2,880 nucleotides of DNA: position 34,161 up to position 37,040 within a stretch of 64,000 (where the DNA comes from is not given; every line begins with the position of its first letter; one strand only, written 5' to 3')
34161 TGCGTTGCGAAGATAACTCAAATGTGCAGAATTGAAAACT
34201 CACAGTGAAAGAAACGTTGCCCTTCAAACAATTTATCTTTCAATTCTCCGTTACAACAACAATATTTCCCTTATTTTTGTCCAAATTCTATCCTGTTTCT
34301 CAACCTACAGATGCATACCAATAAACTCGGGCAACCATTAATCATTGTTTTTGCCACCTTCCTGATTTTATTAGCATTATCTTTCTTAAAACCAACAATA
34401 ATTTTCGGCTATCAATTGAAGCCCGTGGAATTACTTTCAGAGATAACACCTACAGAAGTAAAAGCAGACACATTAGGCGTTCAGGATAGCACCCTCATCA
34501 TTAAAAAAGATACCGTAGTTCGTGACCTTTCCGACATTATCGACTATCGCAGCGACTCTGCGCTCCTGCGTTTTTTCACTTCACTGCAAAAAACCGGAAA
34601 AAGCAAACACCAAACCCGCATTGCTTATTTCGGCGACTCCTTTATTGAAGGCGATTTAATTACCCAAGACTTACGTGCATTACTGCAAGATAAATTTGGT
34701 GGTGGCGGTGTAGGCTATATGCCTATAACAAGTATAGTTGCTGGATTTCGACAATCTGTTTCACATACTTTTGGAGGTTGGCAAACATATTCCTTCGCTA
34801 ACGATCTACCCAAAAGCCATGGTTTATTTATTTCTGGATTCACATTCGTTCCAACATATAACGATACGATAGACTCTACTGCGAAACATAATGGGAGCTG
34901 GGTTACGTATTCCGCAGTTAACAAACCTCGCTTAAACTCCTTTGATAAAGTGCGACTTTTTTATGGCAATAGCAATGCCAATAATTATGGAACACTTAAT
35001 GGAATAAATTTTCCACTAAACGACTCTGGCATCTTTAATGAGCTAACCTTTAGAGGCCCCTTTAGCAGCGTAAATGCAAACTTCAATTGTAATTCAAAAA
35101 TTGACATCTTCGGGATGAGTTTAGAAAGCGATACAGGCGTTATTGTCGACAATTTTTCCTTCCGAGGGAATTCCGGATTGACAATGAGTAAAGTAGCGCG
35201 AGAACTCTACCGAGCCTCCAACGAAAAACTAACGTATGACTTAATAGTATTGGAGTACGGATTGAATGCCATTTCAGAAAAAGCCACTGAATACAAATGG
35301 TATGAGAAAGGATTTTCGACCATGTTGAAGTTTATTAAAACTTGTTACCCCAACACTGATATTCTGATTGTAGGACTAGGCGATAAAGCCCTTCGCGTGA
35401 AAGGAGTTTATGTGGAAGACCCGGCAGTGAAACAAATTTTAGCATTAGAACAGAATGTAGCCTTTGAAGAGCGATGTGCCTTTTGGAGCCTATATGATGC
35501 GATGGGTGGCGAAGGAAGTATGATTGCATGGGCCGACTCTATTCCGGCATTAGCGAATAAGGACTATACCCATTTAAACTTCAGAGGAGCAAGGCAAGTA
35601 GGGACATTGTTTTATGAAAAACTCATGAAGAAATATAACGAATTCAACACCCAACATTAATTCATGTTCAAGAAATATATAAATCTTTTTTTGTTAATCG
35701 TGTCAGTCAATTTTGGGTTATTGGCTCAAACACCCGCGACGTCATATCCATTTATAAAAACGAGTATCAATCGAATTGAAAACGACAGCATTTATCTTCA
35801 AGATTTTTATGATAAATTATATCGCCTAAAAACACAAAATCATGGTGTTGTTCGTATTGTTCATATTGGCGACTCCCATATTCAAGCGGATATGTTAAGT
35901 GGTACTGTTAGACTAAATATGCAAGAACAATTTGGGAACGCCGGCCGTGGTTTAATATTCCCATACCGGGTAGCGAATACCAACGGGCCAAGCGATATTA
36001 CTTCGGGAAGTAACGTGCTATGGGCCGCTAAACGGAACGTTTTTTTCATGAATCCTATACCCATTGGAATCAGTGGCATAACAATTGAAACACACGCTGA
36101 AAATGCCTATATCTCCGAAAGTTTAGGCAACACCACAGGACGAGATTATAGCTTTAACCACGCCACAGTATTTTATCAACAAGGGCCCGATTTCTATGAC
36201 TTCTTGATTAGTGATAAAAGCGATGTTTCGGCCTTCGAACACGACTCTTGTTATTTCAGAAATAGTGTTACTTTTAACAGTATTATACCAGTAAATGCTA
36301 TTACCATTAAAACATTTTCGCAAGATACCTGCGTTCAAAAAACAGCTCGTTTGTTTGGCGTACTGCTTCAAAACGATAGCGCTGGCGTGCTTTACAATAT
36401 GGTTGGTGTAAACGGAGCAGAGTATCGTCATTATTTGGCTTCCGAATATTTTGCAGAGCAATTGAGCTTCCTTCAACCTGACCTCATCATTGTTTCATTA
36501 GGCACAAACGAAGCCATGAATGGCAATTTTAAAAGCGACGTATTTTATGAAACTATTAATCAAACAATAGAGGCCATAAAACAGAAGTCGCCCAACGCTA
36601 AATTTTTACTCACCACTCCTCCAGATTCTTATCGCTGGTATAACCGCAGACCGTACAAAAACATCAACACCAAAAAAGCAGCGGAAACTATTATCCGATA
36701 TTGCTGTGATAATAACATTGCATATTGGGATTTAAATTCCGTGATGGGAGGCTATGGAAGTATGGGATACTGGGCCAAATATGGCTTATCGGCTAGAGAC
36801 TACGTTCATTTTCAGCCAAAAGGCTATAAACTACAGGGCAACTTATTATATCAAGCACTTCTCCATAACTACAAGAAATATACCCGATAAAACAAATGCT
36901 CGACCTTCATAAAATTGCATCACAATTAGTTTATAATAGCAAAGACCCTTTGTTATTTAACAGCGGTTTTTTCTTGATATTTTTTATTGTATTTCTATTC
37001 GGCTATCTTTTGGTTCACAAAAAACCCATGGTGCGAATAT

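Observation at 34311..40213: Five-gene operon fusing an O-acylation module (SGNH, SGNH, MBOAT) to a periplasmic redox pair (MbnP-like protein + di-haem peroxidase)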

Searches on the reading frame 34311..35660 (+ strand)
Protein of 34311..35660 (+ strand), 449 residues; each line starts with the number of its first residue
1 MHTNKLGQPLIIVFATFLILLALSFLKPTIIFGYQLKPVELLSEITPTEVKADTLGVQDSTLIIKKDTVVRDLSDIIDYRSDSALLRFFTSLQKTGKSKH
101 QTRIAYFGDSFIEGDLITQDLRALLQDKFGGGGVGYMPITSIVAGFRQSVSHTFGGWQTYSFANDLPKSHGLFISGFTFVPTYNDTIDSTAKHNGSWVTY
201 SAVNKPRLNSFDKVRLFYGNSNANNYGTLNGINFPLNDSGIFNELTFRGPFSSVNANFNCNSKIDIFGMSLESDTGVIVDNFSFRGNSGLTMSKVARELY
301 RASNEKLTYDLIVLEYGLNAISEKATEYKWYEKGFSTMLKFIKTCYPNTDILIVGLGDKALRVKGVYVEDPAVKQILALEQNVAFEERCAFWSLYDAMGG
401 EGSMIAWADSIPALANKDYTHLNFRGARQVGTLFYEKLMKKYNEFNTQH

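Call 3: search_protein_families(library=pfam, proteins=[window:34311-35660:+], max_evalue=0.1)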
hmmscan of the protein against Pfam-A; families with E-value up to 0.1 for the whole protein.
window:34311-35660:+ (449 aa): 1 family
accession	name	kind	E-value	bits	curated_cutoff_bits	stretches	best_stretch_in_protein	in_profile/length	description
PF13472.12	Lipase_GDSL_2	-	6.7e-06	27.2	32.9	1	273-427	29-176/178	GDSL-like Lipase/Acylhydrolase family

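Call 4: search_protein_families(library=ncbifam, proteins=[window:34311-35660:+], max_evalue=0.1)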
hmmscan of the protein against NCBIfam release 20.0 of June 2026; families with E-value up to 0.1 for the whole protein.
window:34311-35660:+ (449 aa): 0 families

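Call 23: search_solved_structures(query=window:34311-35660:+, max_evalue=1)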
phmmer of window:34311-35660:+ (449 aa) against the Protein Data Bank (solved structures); distinct sequences matched with E-value up to 1: 3.
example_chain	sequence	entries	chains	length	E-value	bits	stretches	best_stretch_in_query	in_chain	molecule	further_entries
4k3u_A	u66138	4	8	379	3.9e-17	65.3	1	77-438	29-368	GDSL-like Lipase/Acylhydrolase family protein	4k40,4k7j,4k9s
8gkd_A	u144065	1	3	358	0.089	14.7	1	273-430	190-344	SGNH hydrolase-type esterase domain-containing protein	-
8gld_A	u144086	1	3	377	0.091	14.7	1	273-430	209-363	SGNH hydrolase-type esterase domain-containing protein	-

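Call 32: search_solved_structures(query=window:34311-35660:+, max_evalue=0.00001, show_alignments=1)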
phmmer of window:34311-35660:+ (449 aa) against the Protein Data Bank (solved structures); distinct sequences matched with E-value up to 0.00001: 1.
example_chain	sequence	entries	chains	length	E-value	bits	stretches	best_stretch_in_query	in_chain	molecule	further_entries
4k3u_A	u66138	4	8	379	3.9e-17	65.3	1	77-438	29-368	GDSL-like Lipase/Acylhydrolase family protein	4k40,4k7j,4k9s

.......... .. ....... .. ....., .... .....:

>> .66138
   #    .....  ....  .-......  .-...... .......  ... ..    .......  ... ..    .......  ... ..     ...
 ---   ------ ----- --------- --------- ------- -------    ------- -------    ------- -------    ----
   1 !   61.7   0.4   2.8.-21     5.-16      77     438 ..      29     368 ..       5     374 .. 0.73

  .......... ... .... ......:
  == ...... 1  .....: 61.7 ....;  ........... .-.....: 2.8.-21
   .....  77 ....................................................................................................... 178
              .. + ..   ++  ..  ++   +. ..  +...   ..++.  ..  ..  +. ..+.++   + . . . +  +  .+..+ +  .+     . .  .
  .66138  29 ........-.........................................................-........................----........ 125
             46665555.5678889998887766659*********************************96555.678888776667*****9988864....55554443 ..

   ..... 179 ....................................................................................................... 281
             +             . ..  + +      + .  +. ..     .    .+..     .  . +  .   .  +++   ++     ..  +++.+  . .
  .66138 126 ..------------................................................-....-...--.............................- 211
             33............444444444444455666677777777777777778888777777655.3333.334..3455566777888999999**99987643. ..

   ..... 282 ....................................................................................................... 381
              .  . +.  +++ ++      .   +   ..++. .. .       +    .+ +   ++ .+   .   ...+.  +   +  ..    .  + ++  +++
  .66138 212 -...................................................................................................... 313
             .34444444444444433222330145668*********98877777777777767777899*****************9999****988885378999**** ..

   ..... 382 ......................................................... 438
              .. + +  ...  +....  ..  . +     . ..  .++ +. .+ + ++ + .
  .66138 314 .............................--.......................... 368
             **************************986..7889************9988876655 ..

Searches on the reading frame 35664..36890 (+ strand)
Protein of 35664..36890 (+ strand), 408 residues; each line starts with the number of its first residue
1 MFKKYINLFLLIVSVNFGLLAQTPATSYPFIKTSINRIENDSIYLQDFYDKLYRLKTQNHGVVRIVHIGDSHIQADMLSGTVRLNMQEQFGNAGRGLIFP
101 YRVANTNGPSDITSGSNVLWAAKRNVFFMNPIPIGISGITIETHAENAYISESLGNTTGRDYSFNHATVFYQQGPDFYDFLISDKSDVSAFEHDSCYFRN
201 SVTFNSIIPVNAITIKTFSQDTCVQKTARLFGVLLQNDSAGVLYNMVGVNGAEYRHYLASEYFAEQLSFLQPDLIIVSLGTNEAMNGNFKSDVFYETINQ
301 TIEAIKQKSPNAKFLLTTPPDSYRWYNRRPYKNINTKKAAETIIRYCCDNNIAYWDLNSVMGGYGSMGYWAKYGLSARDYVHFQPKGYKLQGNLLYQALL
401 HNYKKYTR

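Call 3: search_protein_families(library=pfam, proteins=[window:35664-36890:+], max_evalue=0.1)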
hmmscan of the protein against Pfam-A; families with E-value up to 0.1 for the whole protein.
window:35664-36890:+ (408 aa): 2 families
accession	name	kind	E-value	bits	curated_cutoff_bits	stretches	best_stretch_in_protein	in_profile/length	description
PF13472.12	Lipase_GDSL_2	-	1.8e-17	64.9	32.9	1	222-390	14-178/178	GDSL-like Lipase/Acylhydrolase family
PF00657.28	Lipase_GDSL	-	1.5e-10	42.1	23.6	1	234-394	29-207/208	GDSL-like Lipase/Acylhydrolase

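Call 4: search_protein_families(library=ncbifam, proteins=[window:35664-36890:+], max_evalue=0.1)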
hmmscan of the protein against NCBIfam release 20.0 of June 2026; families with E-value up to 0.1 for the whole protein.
window:35664-36890:+ (408 aa): 4 families
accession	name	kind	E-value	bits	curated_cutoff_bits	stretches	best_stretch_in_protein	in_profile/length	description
NF042968.1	AcxylEst_AxeA1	equivalog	1.2e-05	23.8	700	1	264-366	337-438/459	acetylxylan esterase AxeA1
NF042969.1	AcxyGlmanDactase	equivalog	0.003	16.5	500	1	271-317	209-255/323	bifunctional acetylxylan esterase/glucomannan deacetylase AxeC2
NF007575.0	PRK10207.1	equivalog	0.029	13.1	856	1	258-292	91-125/489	dipeptide/tripeptide permease DtpB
NF007819.1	PRK10528.1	equivalog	0.032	13.9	270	0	267-339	88-159/210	multifunctional acyl-CoA thioesterase I/protease I/lysophospholipase L1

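Call 22: search_solved_structures(query=window:35664-36890:+, max_evalue=1)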
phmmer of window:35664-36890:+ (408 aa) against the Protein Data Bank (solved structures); distinct sequences matched with E-value up to 1: 21.
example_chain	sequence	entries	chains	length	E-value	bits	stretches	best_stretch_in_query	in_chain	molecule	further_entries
4k3u_A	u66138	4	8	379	3.7e-21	78.6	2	234-399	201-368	GDSL-like Lipase/Acylhydrolase family protein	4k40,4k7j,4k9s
8gkd_A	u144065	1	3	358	2.5e-12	49.6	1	220-398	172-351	SGNH hydrolase-type esterase domain-containing protein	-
8gld_A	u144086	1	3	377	3.1e-12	49.2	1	220-398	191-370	SGNH hydrolase-type esterase domain-containing protein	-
4iyj_A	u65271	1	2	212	0.0023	20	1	247-398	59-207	GDSL-like protein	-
4ppy_A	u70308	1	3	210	0.0057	18.7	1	250-399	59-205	Putative acylhydrolase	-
9hi5_A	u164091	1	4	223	0.016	17.2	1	247-398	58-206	GDSL-like protein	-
1yzf_A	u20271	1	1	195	0.021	16.9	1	268-399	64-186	lipase/acylhydrolase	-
9hi6_A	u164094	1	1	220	0.029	16.4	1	248-399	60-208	FI6-focused design_04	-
8hlc_H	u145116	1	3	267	0.18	13.8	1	330-372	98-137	heavy chain of 3711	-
8b17_A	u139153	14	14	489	0.3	13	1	258-292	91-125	Dipeptide and tripeptide permease B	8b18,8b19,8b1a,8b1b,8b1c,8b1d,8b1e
4c1b_A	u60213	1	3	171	0.33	12.9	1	271-352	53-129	ORF1-ENCODED PROTEIN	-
9w7k_1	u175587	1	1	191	0.39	12.7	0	88-150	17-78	Photosystem I-associated linker protein CpcL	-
9w4j_1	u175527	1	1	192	0.4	12.7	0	88-150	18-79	Photosystem I-associated linker protein CpcL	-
6njc_A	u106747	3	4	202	0.52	12.3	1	272-389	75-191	Sialate O-acetylesterase | Lysophospholipase L1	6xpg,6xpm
4hf7_A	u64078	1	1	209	0.52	12.3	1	249-398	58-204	Putative acylhydrolase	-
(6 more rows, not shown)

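Call 33: search_solved_structures(query=window:35664-36890:+, max_evalue=1e-8, show_alignments=1)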
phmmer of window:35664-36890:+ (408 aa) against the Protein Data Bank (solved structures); distinct sequences matched with E-value up to 1e-8: 3.
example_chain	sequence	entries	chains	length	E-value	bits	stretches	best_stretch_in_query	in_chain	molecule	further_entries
4k3u_A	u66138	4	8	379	3.7e-21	78.6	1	234-399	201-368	GDSL-like Lipase/Acylhydrolase family protein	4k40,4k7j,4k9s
8gkd_A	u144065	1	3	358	2.5e-12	49.6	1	220-398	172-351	SGNH hydrolase-type esterase domain-containing protein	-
8gld_A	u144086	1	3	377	3.1e-12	49.2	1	220-398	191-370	SGNH hydrolase-type esterase domain-containing protein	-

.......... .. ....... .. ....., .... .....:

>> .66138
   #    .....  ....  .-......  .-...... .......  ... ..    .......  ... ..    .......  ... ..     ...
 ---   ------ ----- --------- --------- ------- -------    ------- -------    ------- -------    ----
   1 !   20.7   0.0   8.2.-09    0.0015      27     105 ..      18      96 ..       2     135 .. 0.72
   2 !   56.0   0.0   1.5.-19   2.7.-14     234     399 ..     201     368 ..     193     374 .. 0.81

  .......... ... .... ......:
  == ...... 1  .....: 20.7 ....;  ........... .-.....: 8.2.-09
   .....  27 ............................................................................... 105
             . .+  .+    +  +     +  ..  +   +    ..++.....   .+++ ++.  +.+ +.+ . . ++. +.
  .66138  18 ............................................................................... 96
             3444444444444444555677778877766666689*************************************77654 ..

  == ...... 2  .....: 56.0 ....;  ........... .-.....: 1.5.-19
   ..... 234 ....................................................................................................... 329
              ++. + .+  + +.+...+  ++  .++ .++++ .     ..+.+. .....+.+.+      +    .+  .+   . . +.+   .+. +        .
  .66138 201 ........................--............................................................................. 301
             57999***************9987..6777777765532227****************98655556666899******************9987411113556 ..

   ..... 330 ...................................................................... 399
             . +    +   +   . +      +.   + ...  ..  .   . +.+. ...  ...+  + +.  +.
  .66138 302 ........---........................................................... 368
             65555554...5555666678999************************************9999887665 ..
